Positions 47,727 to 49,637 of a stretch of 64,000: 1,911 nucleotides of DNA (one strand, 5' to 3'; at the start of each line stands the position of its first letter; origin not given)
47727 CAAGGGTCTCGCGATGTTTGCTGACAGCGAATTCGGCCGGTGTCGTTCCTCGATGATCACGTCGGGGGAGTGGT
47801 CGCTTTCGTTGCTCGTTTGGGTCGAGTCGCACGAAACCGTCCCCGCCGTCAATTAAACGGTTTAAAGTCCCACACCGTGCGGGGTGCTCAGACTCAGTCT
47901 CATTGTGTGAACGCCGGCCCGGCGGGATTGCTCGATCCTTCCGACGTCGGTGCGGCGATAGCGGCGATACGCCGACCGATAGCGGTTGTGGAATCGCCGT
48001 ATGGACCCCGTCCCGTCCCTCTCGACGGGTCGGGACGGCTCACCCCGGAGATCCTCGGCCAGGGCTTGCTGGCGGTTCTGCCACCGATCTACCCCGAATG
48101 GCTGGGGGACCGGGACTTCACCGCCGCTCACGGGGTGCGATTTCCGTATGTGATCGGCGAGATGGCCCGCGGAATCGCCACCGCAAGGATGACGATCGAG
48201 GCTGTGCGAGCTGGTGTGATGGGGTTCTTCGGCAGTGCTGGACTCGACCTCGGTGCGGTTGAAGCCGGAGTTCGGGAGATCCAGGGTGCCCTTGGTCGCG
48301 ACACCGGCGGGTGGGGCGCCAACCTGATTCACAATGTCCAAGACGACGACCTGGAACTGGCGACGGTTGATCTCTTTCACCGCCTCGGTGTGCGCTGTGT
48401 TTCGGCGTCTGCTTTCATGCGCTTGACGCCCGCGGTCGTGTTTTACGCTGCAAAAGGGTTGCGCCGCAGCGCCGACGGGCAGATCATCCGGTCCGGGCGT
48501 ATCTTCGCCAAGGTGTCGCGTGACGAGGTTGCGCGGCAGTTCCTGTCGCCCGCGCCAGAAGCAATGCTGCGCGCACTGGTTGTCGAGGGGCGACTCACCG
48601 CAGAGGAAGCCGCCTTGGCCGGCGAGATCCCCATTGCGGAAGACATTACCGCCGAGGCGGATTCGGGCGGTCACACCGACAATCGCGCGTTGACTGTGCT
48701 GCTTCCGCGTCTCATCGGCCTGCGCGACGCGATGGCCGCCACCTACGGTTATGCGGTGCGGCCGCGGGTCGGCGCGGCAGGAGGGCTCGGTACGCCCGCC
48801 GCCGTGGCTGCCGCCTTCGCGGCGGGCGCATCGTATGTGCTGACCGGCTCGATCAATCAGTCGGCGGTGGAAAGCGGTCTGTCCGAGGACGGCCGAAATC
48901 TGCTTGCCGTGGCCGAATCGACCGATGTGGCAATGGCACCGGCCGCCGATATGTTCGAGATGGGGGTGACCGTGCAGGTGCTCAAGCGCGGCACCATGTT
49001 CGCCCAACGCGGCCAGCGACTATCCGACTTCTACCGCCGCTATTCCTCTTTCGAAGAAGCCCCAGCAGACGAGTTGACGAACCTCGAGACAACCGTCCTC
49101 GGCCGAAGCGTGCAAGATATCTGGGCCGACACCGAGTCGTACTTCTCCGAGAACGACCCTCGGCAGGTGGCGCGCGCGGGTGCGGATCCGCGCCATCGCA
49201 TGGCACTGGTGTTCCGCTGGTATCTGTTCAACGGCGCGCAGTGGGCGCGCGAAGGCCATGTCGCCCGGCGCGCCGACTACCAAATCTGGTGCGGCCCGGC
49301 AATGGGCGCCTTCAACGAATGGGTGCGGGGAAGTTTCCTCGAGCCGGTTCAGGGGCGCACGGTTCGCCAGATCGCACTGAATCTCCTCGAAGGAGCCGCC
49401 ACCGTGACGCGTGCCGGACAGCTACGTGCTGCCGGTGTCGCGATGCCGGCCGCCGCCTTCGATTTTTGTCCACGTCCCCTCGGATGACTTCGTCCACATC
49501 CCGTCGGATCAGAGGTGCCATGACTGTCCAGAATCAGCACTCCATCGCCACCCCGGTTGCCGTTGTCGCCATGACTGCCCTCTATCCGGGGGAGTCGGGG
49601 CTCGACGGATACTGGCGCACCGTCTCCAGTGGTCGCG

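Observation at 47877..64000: PUFA-synthase-like pfaD-pfaA-pfaC operon with a convergent MmpL exporter in a mycobacterium-like genome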

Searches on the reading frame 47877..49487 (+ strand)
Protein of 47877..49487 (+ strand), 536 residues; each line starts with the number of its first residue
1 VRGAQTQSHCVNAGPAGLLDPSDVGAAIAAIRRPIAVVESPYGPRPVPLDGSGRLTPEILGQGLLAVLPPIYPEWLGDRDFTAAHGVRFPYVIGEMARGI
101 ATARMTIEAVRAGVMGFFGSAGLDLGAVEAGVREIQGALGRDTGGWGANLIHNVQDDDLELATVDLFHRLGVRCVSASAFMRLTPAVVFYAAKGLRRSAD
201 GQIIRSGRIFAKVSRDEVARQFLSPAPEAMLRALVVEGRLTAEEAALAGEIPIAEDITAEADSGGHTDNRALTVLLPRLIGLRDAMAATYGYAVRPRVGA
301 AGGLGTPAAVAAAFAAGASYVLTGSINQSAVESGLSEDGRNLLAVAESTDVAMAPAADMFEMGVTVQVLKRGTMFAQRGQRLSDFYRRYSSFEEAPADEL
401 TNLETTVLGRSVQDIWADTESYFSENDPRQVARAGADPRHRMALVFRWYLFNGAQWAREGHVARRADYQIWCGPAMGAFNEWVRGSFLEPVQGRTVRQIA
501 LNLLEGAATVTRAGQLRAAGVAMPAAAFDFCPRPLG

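Call 7: search_protein_families(library=pfam, proteins=[window:47877-49487:+], max_evalue=0.001)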
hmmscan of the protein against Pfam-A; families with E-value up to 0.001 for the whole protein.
window:47877-49487:+ (536 aa): 1 family
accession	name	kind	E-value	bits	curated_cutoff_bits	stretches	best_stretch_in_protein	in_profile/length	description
PF21607.2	FabD_helical_ins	-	5.9e-28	97.3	27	1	389-468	1-80/80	[Acyl-carrier-protein] S-malonyltransferase, inserted helical domain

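Call 8: search_protein_families(library=ncbifam, proteins=[window:47877-49487:+], max_evalue=0.001)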
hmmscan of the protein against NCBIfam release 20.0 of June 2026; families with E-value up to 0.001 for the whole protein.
window:47877-49487:+ (536 aa): 2 families
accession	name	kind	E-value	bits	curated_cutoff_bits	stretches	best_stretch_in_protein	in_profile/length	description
TIGR02814.1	pfaD_fam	subfamily_domain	5.7e-183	608.7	449.25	1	72-512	2-442/444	PfaD family polyunsaturated fatty acid/polyketide biosynthesis protein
TIGR03151.1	enACPred_II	equivalog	0.00013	21.4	453.1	0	293-412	159-264/307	enoyl-[acyl-carrier-protein] reductase FabK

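Call 9: find_related_loci(query=window:47877-49487:+, collection=genome_contigs, flank=10000)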
Query window:47877-49487:+ (536 aa) in genome_contigs; peptide patterns used: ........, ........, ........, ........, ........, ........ (x = any residue, [..] = any of these).
600 stretches matched a pattern (row limit reached: there are more); 587 encode a relative of the query (tblastn E <= 1e-3); the best 80 are kept; 80 distinct loci.
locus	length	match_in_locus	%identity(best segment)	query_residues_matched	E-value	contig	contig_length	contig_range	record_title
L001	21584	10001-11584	85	8-536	0e+0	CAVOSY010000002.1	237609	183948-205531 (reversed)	MAG: uncultured Actinomycetota bacterium isolate MFD00392.bin.1.247 genome assembly, contig: contig_10259, whole genome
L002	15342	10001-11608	81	1-536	0e+0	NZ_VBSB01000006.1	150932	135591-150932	Mycolicibacterium sphagni strain ENV482 MSphagni_S6_L001_R1_001__paired__contig_7, whole genome shotgun sequence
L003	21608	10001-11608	80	1-536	0e+0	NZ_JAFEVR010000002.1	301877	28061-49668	Mycolicibacterium sp. S2-37 Scaffold1_2, whole genome shotgun sequence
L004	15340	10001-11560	81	14-536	0e+0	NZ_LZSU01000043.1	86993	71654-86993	Mycobacterium sp. 852013-51886_SCH5428379 contig_5, whole genome shotgun sequence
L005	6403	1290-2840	82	20-536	0e+0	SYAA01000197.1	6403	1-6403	MAG: Actinomycetota bacterium isolate F1-20-MAGs126 F1-20__c270068, whole genome shotgun sequence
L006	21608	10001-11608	77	1-536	0e+0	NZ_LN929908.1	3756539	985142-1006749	Mycobacterium sp. M26, whole genome shotgun sequence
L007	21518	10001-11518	62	31-535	0e+0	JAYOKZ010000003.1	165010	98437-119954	MAG: Gemmatimonadales bacterium isolate 139572_S173_concoct_bins.tsv.212 NODE_36_length_165010_cov_6.853093, whole genom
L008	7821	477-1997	64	30-535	0e+0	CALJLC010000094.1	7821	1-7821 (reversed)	MAG TPA_asm: uncultured Gemmatimonadales bacterium isolate SRR7515933_bin.131_CONCOCT_v1.1_MAG genome assembly, contig:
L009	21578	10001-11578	61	2-535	0e+0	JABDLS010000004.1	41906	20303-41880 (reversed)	MAG: Gemmatimonadetes bacterium isolate SS_bin_81 k127_2086045, whole genome shotgun sequence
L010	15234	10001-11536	62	25-535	0e+0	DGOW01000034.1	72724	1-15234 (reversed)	MAG TPA_asm: Gemmatimonadales bacterium UBA4456 UBA4456_contig_16045, whole genome shotgun sequence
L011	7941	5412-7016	62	1-535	0e+0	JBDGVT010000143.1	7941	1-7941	MAG: Gemmatimonadota bacterium isolate M3-2_Bin_177 M3-2_Bin_177_scaffold_49768, whole genome shotgun sequence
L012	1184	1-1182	80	31-424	0e+0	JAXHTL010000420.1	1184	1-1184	MAG: Actinomycetota bacterium isolate MAG23_tar_biofilm MAG23_420, whole genome shotgun sequence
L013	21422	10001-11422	58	65-536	2e-177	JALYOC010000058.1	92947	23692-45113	MAG: Myxococcota bacterium isolate MDV bin1 SD1454-56_k127_696491, whole genome shotgun sequence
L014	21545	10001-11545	59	19-535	5e-175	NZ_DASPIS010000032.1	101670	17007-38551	MAG: Azospirillum sp. isolate SMAG_U11989 k141_61110, whole genome shotgun sequence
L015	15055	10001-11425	58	61-535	4e-175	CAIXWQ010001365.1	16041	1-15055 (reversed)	MAG: uncultured delta proteobacterium isolate MJ-time_bin-4440 genome assembly, contig: bin-4440:1365/1422, whole genome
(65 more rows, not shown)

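Call 46: search_protein_families(library=ncbifam, proteins=[L003:3241-4764:-, L003:1179-3119:-], max_evalue=0.01)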
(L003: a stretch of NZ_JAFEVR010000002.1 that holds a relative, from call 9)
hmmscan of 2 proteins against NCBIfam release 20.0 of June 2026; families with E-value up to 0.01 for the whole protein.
L003:3241-4764:- (507 aa): 0 families

L003:1179-3119:- (646 aa): 7 families
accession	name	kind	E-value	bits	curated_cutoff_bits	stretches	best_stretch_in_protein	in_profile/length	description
NF052443.1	SensHisKinMctS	equivalog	5.2e-26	91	700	1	442-645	234-447/457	two-component system sensor histidine kinase MctS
NF008649.0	PRK11644.1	equivalog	6.9e-21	74.5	408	1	449-645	294-495/499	signal transduction histidine-protein kinase/phosphatase UhpB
NF008184.0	PRK10935.1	equivalog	4.8e-14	51.9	553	1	463-645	368-558/565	nitrate/nitrite two-component system sensor histidine kinase NarQ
NF052531.1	Strep_LiaS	equivalog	4.9e-14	52.3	450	1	456-646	130-327/328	envelope stress sensor histidine kinase LiaS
NF007896.0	PRK10600.1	equivalog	7.6e-14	51.3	578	1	459-644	391-583/598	nitrate/nitrite two-component system sensor histidine kinase NarX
NF047786.1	his_kin_MadS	equivalog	6.5e-09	35.4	500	1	438-605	212-380/434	MadS family sensor histidine kinase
NF003451.0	PRK05022.1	equivalog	0.0071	15.1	476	1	284-459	7-183/512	nitric oxide reductase transcriptional regulator NorR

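Call 49: search_solved_structures(query=window:47877-49487:+, max_evalue=0.00001)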
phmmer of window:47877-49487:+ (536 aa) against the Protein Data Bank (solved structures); distinct sequences matched with E-value up to 0.00001: 6.
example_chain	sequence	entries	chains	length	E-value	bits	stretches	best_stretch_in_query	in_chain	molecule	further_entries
6lkc_A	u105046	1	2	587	1.5e-139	469.8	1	66-529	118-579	Polyunsaturated fatty acid synthase PfaD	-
4yx6_A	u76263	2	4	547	2.5e-139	469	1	66-527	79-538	Omega-3 polyunsaturated fatty acid synthase subunit PfaD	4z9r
9sdd_B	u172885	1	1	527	1.3e-124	420.5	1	62-527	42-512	Polyunsaturated fatty acid synthase subunit B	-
9sdd_C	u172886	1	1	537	7.6e-124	417.9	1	60-517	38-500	Polyunsaturated fatty acid synthase subunit C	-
4cw5_A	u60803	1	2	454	2.6e-120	406.3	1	76-509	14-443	DFNA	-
4z38_A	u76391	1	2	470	2.2e-92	314.1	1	75-508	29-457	MlnA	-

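Call 85: search_protein_families(library=pfam, proteins=[L002:7982-9079:+, L002:6760-8115:-, L002:4710-6350:-, L006:8076-9269:-, L006:5725-7221:-, L001:2780-5971:+, L001:5791-7614:+], max_evalue=0.001)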
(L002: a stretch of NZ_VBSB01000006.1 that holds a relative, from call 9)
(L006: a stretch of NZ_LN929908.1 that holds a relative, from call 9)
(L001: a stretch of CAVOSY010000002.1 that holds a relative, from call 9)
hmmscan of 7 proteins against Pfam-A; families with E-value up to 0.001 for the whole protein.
L002:7982-9079:+ (365 aa): 2 families
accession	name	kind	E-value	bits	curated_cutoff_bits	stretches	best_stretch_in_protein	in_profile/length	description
PF00520.37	Ion_trans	-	1.2e-37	129.9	25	1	100-316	2-237/241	Ion transport protein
PF08016.18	PKD_channel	-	7.7e-10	39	22.4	1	166-314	82-224/225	Polycystin cation channel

L002:6760-8115:- (451 aa): 12 families
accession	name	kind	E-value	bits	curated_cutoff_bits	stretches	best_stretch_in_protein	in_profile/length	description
PF01593.30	Amino_oxidase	-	1.3e-80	272.3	19.8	1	54-450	1-443/443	Flavin containing amine oxidoreductase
PF13450.12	NAD_binding_8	-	2.1e-18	66.8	21.9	1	49-111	1-64/68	NAD(P)-binding Rossmann-like domain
PF01266.30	DAO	-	1.1e-10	42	27.9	1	46-271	1-202/353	FAD dependent oxidoreductase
PF07992.20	Pyr_redox_2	-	1.2e-10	41.8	26.1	1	40-82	138-179/291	Pyridine nucleotide-disulphide oxidoreductase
PF13738.12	Pyr_redox_3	-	1.6e-08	34.6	30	0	40-88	160-207/305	Pyridine nucleotide-disulphide oxidoreductase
PF12831.13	FAD_oxidored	-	3.3e-07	30.4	27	1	47-148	2-97/416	FAD dependent oxidoreductase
PF00070.33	Pyr_redox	-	5.3e-07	30.5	22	1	46-80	1-35/82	Pyridine nucleotide-disulphide oxidoreductase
PF00890.30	FAD_binding_2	-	1.2e-06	28.5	20.4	1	46-83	1-38/414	FAD binding domain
PF13454.12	NAD_binding_9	-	2.4e-06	28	21.8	0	48-99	1-57/155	FAD-NAD(P)-binding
PF03486.20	HI0933_like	-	2.8e-06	27.4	50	1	46-81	2-37/244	HI0933-like protein Rossmann domain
PF01946.23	Thi4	-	4.9e-06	26.4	26.2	1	46-82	19-56/235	Thi4 family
PF01494.25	FAD_binding_3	-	2.1e-05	24.4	22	1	47-78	4-35/349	FAD binding domain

L002:4710-6350:- (546 aa): 3 families
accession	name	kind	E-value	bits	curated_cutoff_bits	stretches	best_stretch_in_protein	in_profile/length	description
PF07690.21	MFS_1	-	3.7e-40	138.3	33.4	2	94-487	1-346/347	Major Facilitator Superfamily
PF00083.30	Sugar_tr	-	0.00012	21.5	22.3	1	130-186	54-114/452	Sugar (and other) transporter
PF12832.13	MFS_1_like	-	0.00028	20.5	25.2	1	330-504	203-372/373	MFS_1 like family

L006:8076-9269:- (397 aa): 1 family
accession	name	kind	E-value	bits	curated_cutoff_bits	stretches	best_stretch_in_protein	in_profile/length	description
PF00067.27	p450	-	3e-24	86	22.8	1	216-367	247-432/462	Cytochrome P450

L006:5725-7221:- (498 aa): 1 family
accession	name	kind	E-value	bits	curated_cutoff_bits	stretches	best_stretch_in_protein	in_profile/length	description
PF07690.21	MFS_1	-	7e-31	107.8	33.4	2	46-266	1-251/347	Major Facilitator Superfamily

L001:2780-5971:+ (1063 aa): 6 families
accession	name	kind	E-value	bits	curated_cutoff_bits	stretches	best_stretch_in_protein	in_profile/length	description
PF00109.32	ketoacyl-synt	-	4.4e-85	285.7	20.8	1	84-331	2-252/252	Beta-ketoacyl synthase, N-terminal domain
PF00698.26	Acyl_transf_1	-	3.3e-53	181.7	32.7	1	603-879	3-277/319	Acyl transferase domain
PF02801.28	Ketoacyl-synt_C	-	1.1e-38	132.4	20.8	1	339-452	1-116/119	Beta-ketoacyl synthase, C-terminal domain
PF16197.11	KAsynt_C_assoc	-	7.5e-13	49.3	33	1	458-562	2-107/111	Ketoacyl-synthetase C-terminal extension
PF00108.29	Thiolase_N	-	1.6e-05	24.9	26.4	1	238-280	68-112/260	Thiolase, N-terminal domain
PF22621.2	CurL-like_PKS_C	-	5.2e-05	23.6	27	1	515-565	2-52/64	CurL-like, PKS C-terminal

L001:5791-7614:+ (607 aa): 2 families
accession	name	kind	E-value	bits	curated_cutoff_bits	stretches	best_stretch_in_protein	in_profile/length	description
PF00501.34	AMP-binding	-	2.2e-50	172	29.9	1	84-460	16-384/384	AMP-binding enzyme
PF13193.12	AMP-binding_C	-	0.00033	21.9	24.5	1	511-590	2-76/76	AMP-binding enzyme C-terminal domain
